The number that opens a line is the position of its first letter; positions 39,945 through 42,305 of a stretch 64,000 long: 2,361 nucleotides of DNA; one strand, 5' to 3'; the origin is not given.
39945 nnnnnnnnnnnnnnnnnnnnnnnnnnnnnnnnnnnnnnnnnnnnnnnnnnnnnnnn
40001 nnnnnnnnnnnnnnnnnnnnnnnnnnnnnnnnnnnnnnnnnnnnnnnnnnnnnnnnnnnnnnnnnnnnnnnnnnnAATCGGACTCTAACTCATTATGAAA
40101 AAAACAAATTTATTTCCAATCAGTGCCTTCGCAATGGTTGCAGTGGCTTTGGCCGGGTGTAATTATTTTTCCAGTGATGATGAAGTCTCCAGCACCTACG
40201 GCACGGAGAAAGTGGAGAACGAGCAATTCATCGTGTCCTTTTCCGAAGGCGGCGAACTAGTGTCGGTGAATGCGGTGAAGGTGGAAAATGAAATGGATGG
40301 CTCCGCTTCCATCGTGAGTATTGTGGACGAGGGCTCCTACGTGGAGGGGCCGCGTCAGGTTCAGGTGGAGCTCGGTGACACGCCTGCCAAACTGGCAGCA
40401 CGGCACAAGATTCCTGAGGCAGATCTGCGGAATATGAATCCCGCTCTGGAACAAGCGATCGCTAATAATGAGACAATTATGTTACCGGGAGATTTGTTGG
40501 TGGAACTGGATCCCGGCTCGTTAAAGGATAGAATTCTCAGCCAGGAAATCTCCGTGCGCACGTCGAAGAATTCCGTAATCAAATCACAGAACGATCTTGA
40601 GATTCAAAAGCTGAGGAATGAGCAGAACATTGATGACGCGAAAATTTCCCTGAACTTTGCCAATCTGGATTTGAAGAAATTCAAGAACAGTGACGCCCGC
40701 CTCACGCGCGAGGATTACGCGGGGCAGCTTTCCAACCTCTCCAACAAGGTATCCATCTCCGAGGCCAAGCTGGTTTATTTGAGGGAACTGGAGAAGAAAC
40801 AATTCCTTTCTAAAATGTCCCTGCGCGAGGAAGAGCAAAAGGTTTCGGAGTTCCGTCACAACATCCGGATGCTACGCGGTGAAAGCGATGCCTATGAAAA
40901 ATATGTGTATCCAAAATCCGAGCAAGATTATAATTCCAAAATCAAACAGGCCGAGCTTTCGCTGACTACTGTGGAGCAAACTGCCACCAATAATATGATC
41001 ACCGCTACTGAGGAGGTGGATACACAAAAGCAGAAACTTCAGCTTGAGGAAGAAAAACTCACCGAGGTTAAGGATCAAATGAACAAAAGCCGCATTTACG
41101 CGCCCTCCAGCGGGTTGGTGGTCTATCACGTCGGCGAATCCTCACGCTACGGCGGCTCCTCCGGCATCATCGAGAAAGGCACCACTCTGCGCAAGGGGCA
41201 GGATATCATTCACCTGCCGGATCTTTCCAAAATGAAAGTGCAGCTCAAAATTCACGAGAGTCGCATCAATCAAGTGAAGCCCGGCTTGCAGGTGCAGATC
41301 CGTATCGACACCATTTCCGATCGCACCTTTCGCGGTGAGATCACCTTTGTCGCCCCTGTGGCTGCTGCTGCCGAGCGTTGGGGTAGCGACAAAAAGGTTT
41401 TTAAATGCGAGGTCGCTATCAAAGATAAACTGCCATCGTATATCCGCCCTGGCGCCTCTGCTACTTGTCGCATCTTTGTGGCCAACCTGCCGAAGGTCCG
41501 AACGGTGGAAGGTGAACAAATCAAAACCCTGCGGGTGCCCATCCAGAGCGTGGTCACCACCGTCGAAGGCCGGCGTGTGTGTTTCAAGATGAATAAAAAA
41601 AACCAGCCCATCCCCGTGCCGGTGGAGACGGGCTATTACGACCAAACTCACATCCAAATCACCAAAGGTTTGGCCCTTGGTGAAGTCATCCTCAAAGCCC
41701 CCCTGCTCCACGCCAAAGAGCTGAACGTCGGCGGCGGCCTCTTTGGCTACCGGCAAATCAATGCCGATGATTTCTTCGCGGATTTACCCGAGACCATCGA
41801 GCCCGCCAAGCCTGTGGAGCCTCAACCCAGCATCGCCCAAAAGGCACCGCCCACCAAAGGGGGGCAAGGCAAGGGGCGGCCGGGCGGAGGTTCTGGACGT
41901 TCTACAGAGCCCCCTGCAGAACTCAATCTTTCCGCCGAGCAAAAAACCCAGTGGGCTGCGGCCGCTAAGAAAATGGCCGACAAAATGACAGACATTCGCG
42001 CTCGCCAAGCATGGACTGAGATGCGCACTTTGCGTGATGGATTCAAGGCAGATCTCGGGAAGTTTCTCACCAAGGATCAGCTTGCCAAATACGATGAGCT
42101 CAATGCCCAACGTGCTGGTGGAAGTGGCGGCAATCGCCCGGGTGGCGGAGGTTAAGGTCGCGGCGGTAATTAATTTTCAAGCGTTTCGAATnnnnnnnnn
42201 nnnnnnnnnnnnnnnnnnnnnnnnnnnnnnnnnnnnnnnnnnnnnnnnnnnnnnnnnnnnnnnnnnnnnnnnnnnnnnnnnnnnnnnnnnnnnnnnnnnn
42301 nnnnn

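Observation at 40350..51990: LysM-like module inserted into the lipoyl (barrel-sandwich) hairpin of all three periplasmic adaptors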

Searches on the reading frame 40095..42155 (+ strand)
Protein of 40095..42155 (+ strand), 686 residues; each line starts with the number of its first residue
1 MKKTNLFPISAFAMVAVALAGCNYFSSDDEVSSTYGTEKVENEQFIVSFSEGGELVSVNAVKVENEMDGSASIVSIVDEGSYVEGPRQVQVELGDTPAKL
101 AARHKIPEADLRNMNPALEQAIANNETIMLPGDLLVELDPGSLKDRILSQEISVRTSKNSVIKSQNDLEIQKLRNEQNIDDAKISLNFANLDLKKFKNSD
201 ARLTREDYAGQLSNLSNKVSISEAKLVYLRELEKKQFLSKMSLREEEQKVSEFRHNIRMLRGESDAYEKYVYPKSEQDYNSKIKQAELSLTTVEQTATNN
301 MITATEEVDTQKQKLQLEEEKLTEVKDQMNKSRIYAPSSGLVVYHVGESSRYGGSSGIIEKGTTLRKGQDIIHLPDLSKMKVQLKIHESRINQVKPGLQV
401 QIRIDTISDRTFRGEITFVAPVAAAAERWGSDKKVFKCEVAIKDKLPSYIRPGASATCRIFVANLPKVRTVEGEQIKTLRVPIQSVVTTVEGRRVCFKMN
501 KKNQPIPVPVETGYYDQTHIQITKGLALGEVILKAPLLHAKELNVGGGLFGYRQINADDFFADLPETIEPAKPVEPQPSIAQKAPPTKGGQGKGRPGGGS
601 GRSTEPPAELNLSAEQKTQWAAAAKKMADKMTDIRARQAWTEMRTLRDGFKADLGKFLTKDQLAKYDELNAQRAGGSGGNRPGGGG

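Call 4: search_protein_families(library=pfam, proteins=[window:40095-42155:+], max_evalue=10)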
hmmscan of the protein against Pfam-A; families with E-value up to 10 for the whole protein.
window:40095-42155:+ (686 aa): 7 families
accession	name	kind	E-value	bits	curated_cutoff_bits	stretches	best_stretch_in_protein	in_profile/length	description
PF16576.10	HlyD_D23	-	4.5e-11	42.9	30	1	304-428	75-193/214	Barrel-sandwich domain of CusB or HlyD membrane-fusion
PF13437.12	HlyD_3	-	1.3e-08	36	22.2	1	360-453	16-106/106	HlyD family secretion protein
PF01476.26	LysM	-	0.0072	16.7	20.9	1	90-115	2-27/43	LysM domain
PF07813.17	LTXXQ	-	0.019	16.1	24.3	1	608-654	11-50/100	LTXXQ motif family protein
PF13801.11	Metal_resist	-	0.065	13.8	29.2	1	590-645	20-77/125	Heavy-metal resistance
PF13667.11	ThiC-associated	-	0.23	11.8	27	1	471-526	10-66/81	ThiC-associated domain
PF22261.3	GPR128_GAIN_subdom_B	-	1.4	9.5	21.7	1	285-345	21-79/119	GPR128 GAIN subdomain B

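Call 5: find_homologous_proteins(query=window:40095-42155:+, max_evalue=0.00001)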
Query window:40095-42155:+ (686 aa): 173 proteins with E <= 0.00001 among 8000 candidates; the best 120 are listed.
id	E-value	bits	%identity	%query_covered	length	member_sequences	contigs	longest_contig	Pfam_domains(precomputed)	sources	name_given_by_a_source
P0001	0.0e+0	1498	99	100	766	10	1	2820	PF25990.1,PF13202.13,PF00036.39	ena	-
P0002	0.0e+0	1341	89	98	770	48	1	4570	PF25990.1,PF13202.13,PF00036.39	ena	-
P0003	0.0e+0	1339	88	98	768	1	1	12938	PF13405.13,PF26002.1,PF13499.13,PF25990.1,PF13202.13,PF00036.39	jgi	jgi:HlyD family secretion protein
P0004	0.0e+0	1331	90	98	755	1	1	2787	PF13405.13,PF13499.13,PF25990.1,PF13202.13,PF00036.39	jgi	-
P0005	0.0e+0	1330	88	97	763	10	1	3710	PF25990.1,PF13202.13,PF00036.39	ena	-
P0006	0.0e+0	1275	84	98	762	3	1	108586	PF25990.1,PF13202.13,PF00036.39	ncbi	-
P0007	0.0e+0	1245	82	98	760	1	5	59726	PF25990.1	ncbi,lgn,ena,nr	ncbi:MAG: efflux RND transporter periplasmic adaptor subunit [Verrucomicrobia subdivision 3 bacteriu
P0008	0.0e+0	1223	81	98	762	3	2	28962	PF13405.13,PF25990.1,PF13202.13,PF00036.39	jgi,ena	-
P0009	0.0e+0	1208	80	97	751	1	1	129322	PF25990.1,PF13202.13,PF00036.39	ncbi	-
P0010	0.0e+0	1168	79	98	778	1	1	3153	PF25990.1,PF13202.13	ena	-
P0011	0.0e+0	1070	87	79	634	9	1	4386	PF25990.1,PF13202.13,PF00036.39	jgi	jgi:multidrug resistance efflux pump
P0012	0.0e+0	1063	71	87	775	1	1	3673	PF13405.13,PF13499.13,PF01476.27,PF13202.13,PF00036.39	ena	-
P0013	0.0e+0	1020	69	97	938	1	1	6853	PF25990.1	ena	-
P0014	1.1e-295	1000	68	98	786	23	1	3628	PF25990.1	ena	-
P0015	4.7e-295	998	66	95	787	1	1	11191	PF25990.1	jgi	jgi:HlyD family secretion protein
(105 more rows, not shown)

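Call 78: search_protein_families(library=ncbifam, proteins=[window:40095-42155:+], max_evalue=0.001)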
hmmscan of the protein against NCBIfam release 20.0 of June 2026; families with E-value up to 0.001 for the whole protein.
window:40095-42155:+ (686 aa): 7 families
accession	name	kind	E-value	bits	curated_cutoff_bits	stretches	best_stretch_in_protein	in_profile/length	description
TIGR01730.1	RND_mfp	subfamily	3.2e-17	62.5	94.9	1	279-536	76-309/322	efflux RND transporter periplasmic adaptor subunit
TIGR01843.1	type_I_hlyD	subfamily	2.5e-13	49.8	208.65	1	173-444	128-374/422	HlyD family type I secretion periplasmic adaptor subunit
NF002939.0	PRK03598.1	equivalog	2.6e-10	40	393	1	280-423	152-284/332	secretion protein HlyD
TIGR00998.1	8a0101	subfamily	7.1e-09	35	390.8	1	129-425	64-287/334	EmrA/EmrK family multidrug efflux transporter periplasmic adaptor subunit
TIGR00999.1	8a0102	subfamily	2.2e-06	27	319.3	1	296-532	55-262/271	CzcB/NccB family metal efflux transporter periplasmic adaptor subunit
NF045680.1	DiMtlExpIhpB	equivalog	6.2e-05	22.1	450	1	374-531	168-305/326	divalent metal ion exporter adaptor subunit IhpB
NF008606.0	PRK11578.1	equivalog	6.3e-05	22.3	342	1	280-531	133-359/371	macrolide transporter subunit MacA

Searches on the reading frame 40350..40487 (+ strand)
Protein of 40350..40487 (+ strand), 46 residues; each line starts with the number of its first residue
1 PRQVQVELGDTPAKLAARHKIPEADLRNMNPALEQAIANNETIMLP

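Call 4: search_protein_families(library=pfam, proteins=[window:40350-40487:+], max_evalue=10)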
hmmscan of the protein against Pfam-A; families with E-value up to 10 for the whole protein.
window:40350-40487:+ (46 aa): 1 family
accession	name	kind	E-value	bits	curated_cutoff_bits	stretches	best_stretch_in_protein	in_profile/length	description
PF01476.26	LysM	-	0.00024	21.4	20.9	1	5-30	2-27/43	LysM domain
